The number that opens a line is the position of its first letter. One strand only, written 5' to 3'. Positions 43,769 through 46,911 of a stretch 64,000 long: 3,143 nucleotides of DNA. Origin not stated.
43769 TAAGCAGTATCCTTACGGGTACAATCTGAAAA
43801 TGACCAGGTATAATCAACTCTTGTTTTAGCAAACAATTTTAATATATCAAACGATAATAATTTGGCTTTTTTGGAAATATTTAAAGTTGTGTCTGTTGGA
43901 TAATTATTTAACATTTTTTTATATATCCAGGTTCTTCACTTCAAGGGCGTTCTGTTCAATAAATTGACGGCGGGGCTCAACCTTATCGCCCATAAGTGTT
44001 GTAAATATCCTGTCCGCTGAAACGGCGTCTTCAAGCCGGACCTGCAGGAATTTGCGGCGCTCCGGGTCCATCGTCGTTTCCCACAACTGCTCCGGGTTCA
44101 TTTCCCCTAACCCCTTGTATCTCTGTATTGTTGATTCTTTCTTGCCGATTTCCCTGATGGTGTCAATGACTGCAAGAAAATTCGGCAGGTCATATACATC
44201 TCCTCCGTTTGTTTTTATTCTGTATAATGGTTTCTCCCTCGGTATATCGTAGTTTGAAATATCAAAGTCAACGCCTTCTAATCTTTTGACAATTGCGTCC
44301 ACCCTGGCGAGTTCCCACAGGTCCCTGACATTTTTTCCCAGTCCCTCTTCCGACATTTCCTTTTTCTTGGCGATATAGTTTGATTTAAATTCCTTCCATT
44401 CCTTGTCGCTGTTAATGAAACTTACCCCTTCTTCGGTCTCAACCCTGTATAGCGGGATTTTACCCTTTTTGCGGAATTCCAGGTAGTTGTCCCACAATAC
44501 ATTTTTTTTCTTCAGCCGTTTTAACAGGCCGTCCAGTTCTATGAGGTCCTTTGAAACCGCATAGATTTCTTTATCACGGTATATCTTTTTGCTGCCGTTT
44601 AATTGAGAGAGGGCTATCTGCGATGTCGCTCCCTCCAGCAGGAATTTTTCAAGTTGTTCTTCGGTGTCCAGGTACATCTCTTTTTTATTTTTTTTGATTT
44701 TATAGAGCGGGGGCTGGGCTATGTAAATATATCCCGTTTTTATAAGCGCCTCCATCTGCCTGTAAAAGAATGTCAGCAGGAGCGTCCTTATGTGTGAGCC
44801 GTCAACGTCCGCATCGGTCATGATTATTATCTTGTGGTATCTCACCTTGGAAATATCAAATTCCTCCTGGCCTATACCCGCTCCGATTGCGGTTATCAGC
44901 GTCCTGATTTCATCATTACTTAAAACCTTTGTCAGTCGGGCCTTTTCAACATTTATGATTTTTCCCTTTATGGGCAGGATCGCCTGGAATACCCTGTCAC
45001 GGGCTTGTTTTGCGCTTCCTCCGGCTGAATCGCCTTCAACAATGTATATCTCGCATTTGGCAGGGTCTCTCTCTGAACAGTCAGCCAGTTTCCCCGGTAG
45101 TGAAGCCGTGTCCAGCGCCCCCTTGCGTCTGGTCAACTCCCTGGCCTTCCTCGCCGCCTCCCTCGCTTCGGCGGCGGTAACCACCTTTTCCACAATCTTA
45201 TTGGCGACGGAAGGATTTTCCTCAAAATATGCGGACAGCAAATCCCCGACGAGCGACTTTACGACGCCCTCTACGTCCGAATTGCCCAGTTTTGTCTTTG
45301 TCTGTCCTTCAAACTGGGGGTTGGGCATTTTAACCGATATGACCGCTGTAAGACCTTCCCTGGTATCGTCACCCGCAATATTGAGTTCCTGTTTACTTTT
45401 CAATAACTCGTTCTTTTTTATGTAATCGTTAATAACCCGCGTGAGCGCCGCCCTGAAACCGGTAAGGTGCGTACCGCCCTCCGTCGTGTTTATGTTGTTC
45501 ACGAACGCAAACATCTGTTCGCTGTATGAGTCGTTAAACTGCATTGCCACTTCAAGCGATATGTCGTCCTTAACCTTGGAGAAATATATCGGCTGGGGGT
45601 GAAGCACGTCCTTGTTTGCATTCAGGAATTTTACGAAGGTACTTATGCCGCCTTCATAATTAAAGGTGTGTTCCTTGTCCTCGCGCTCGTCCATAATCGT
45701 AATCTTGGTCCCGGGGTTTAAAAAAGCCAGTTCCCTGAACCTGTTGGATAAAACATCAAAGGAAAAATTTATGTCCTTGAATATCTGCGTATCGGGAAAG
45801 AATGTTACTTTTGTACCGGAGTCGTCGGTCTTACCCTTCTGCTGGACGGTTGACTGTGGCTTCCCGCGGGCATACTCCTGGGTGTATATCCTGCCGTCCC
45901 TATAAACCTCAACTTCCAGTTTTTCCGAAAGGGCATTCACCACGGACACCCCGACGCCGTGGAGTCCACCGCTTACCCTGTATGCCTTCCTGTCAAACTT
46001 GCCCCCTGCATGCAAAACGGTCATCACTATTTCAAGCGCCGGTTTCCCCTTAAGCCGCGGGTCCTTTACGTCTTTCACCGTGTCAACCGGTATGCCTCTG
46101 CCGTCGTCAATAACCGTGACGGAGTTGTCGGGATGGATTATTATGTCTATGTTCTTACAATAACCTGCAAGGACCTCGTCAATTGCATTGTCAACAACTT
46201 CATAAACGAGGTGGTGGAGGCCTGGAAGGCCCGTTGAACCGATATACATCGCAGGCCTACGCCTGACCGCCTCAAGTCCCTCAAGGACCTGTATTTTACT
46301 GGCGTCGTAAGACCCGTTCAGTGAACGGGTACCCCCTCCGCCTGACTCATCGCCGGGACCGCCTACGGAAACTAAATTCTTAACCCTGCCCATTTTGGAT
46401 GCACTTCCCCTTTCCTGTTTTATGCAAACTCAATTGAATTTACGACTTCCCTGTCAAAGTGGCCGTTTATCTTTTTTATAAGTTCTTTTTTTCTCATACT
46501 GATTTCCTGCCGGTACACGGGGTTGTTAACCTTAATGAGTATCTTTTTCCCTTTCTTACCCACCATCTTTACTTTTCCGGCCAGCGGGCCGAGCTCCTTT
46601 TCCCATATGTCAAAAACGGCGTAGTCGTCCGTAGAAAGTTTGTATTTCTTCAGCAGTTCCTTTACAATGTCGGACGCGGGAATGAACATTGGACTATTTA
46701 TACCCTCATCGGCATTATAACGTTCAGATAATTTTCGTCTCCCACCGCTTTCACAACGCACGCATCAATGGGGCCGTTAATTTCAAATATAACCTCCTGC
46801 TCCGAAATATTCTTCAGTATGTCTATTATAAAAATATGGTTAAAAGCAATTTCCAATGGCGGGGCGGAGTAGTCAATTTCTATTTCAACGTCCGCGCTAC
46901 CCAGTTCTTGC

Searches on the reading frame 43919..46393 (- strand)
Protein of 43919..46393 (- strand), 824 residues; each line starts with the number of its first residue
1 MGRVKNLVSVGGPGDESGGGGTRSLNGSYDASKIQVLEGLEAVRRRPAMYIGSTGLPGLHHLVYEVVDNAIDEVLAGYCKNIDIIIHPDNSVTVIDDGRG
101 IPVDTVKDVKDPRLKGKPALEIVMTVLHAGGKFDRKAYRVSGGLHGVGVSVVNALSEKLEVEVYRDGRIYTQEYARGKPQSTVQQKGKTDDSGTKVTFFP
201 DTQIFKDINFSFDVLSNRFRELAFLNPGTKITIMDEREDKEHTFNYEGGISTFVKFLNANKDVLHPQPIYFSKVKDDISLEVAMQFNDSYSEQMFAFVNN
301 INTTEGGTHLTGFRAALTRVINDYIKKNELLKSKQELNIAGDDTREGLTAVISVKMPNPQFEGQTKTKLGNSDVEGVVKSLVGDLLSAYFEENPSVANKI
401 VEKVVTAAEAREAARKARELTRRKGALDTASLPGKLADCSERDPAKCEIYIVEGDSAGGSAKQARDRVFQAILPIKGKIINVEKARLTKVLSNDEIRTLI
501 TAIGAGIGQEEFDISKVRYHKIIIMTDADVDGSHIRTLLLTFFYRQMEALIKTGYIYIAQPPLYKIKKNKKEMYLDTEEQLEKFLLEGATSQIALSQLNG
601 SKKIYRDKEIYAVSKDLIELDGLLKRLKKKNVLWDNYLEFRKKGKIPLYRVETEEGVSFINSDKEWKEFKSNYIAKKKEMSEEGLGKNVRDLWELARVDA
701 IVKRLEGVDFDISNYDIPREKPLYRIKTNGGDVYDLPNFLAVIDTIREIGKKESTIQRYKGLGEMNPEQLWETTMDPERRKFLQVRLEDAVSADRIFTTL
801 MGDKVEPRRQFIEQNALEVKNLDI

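Call 6: find_related_loci(query=window:43919-46393:-, collection=genome_contigs, flank=10000)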
Query window:43919-46393:- (824 aa) in genome_contigs; peptide patterns used: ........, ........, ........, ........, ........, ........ (x = any residue, [..] = any of these).
600 stretches matched a pattern (row limit reached: there are more); 600 encode a relative of the query (tblastn E <= 1e-3); the best 80 are kept; 80 distinct loci.
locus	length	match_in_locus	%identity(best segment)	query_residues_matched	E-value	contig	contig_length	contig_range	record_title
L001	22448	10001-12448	59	22-824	0e+0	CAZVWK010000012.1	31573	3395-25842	MAG TPA_asm: uncultured Elusimicrobiaceae bacterium isolate binchicken_co37_74 genome assembly, contig: NODE_631_length_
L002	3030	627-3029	57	28-809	0e+0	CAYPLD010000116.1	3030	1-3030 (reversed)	MAG TPA_asm: uncultured Elusimicrobiaceae bacterium isolate SRP167671_co1_22 genome assembly, contig: NODE_38892_length_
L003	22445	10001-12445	55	29-824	0e+0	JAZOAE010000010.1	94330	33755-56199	MAG: Elusimicrobiaceae bacterium isolate T1900044764_TS20190230.MAGScoT_cleanbin_000031 SGB_2392_k141_2052482, whole gen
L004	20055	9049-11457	57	29-824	0e+0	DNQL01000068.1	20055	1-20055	MAG TPA_asm: Elusimicrobia bacterium isolate UBA11179 contig_13000, whole genome shotgun sequence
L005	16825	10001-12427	56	22-824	0e+0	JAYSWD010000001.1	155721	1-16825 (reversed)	MAG: Candidatus Omnitrophota bacterium isolate GFS_12873 GFS_12873_0, whole genome shotgun sequence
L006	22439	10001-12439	58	28-824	0e+0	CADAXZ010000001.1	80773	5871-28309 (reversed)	MAG: uncultured Elusimicrobium sp. isolate RUG13725 genome assembly, contig: RUG13725_asm_1, whole genome shotgun sequen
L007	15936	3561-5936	57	29-824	0e+0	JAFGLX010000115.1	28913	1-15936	MAG: Candidatus Omnitrophota bacterium isolate Zod_Metabat.422 k87_8893710, whole genome shotgun sequence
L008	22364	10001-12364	56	28-824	0e+0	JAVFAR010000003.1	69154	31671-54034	MAG: Trichloromonas sp. isolate BF4_96 NODE_1112_length_69154_cov_12.728135_Biofilm4, whole genome shotgun sequence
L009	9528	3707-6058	55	29-824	0e+0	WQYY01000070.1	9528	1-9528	MAG: Desulfuromonadales bacterium isolate Emb289P4bin35 Ga0123357_10017335, whole genome shotgun sequence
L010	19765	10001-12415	54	22-824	0e+0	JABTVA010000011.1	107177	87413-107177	MAG: Deltaproteobacteria bacterium isolate H5_GWC seq0011, whole genome shotgun sequence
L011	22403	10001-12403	52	29-824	0e+0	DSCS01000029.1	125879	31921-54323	MAG TPA_asm: Bacillota bacterium isolate SpSt-1200 Ga0129302_1000006, whole genome shotgun sequence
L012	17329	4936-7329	54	29-824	0e+0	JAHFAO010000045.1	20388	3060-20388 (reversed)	MAG: Deltaproteobacteria bacterium isolate nzgw177 NODE_1036_length_20389_cov_6.155417, whole genome shotgun sequence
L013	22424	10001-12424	54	22-824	0e+0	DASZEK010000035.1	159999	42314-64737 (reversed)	MAG TPA_asm: Pyrinomonadaceae bacterium isolate SMAG_U6492 k141_203721, whole genome shotgun sequence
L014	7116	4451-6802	54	29-824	0e+0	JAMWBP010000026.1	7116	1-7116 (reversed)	MAG: Candidatus Omnitrophota bacterium isolate DG_1_4.bins.104.Tibet NODE_13621_length_7116_cov_0.904994, whole genome s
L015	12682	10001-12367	53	29-824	0e+0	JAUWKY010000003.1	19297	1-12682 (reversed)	MAG: Syntrophobacterales bacterium isolate CSMAG_2358 CSMAG_2358_k141_1120415_length_19297_cov_6.9931, whole genome shot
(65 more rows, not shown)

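Call 25: find_related_loci(query=window:43919-46393:-, collection=metagenome_contigs, flank=8000)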
Query window:43919-46393:- (824 aa) in metagenome_contigs; peptide patterns used: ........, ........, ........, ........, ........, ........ (x = any residue, [..] = any of these).
600 stretches matched a pattern (row limit reached: there are more); 598 encode a relative of the query (tblastn E <= 1e-3); the best 80 are kept; 80 distinct loci.
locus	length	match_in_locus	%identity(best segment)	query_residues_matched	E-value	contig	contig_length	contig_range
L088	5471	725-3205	62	26-824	0e+0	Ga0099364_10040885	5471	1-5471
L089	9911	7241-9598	58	28-824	0e+0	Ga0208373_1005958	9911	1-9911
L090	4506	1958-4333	54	28-824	0e+0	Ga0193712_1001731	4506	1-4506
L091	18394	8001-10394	55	29-824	0e+0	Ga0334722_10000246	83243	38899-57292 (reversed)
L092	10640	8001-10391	54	29-824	0e+0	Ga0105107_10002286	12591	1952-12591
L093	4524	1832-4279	53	16-824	0e+0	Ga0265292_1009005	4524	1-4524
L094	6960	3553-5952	54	29-824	0e+0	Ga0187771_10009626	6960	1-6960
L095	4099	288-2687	54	28-824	0e+0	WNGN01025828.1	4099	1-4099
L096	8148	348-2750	54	28-824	0e+0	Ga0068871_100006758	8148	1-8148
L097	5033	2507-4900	53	29-824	0e+0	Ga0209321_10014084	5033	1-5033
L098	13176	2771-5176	54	26-824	0e+0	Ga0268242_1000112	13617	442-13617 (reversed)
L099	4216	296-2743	53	15-824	0e+0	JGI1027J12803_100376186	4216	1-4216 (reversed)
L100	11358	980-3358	53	29-824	0e+0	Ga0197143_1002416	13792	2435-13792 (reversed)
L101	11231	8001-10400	52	28-824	0e+0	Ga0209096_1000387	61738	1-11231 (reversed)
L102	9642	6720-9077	52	29-824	0e+0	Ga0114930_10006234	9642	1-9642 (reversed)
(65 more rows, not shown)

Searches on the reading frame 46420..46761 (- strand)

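Call 5: search_protein_families(library=pfam, proteins=[window:46420-46761:-], max_evalue=0.01)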
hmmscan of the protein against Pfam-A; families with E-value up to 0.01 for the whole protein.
window:46420-46761:- (113 aa): 1 family
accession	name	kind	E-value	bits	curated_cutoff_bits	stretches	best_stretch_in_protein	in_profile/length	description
PF05258.17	DciA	-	1.3e-11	45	24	1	30-112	3-89/89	Dna[CI] antecedent, DciA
